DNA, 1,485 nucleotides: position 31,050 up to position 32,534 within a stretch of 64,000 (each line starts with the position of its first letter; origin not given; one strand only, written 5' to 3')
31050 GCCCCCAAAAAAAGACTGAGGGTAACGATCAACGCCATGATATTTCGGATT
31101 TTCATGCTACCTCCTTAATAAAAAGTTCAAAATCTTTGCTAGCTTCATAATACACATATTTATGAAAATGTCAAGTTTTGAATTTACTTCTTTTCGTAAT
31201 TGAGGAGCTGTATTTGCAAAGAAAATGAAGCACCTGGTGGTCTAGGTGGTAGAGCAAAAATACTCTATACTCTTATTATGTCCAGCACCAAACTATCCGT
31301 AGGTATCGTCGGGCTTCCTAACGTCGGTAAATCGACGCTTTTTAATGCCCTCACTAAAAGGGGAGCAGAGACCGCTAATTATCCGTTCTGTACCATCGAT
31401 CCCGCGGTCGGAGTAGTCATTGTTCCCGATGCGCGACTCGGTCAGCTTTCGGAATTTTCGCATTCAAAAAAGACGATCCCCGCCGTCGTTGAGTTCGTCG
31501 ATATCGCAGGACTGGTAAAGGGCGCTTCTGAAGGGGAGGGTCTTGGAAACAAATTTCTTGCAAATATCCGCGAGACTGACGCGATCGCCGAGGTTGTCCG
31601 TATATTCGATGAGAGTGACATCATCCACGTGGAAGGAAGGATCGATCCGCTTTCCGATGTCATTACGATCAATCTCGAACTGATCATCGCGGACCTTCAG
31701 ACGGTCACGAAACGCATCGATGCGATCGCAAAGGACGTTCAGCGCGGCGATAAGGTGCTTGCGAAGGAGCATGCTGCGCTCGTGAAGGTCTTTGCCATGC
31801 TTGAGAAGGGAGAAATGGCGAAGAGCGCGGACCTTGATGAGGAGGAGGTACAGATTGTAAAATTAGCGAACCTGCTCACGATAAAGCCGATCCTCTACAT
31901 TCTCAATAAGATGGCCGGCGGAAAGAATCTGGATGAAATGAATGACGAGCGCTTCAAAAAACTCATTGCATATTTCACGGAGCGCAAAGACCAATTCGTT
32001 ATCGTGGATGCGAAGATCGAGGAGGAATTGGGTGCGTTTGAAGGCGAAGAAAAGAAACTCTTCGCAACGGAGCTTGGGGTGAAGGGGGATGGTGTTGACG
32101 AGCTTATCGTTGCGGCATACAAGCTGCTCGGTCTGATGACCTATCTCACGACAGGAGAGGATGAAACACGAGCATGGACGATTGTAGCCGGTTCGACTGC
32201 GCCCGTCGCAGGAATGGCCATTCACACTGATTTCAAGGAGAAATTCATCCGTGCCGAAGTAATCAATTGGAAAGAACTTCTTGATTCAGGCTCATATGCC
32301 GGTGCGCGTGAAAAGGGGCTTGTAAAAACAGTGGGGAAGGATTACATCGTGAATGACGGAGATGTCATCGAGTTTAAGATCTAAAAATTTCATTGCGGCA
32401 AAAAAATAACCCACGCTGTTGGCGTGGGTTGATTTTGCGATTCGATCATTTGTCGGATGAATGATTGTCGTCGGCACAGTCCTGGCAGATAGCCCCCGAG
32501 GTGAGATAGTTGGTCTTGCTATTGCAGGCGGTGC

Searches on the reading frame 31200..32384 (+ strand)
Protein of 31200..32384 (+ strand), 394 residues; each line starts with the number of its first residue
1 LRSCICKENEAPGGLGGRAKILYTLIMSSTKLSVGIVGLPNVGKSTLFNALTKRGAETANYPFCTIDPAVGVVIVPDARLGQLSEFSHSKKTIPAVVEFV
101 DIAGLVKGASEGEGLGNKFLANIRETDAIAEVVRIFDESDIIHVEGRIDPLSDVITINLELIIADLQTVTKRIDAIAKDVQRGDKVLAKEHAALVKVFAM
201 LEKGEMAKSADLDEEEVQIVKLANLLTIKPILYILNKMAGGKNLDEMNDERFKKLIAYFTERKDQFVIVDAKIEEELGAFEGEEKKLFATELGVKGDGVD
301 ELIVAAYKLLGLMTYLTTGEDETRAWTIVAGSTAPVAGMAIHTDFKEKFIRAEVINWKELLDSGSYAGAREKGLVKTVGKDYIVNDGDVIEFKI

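Call 12: search_protein_families(library=pfam, proteins=[window:31200-32384:+], max_evalue=0.00001)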
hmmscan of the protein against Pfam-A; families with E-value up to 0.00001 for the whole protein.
window:31200-32384:+ (394 aa): 3 families
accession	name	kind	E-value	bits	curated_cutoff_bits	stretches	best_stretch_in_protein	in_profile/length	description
PF06071.19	YchF-GTPase_C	-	1.3e-30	105.8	27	1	312-394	1-83/84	Protein of unknown function (DUF933)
PF01926.29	MMR_HSR1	-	4e-22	78.9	21.9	1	34-136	2-85/113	50S ribosome-binding GTPase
PF02421.24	FeoB_N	-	2.1e-08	34.2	27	1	34-73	3-42/156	Ferrous iron transport protein B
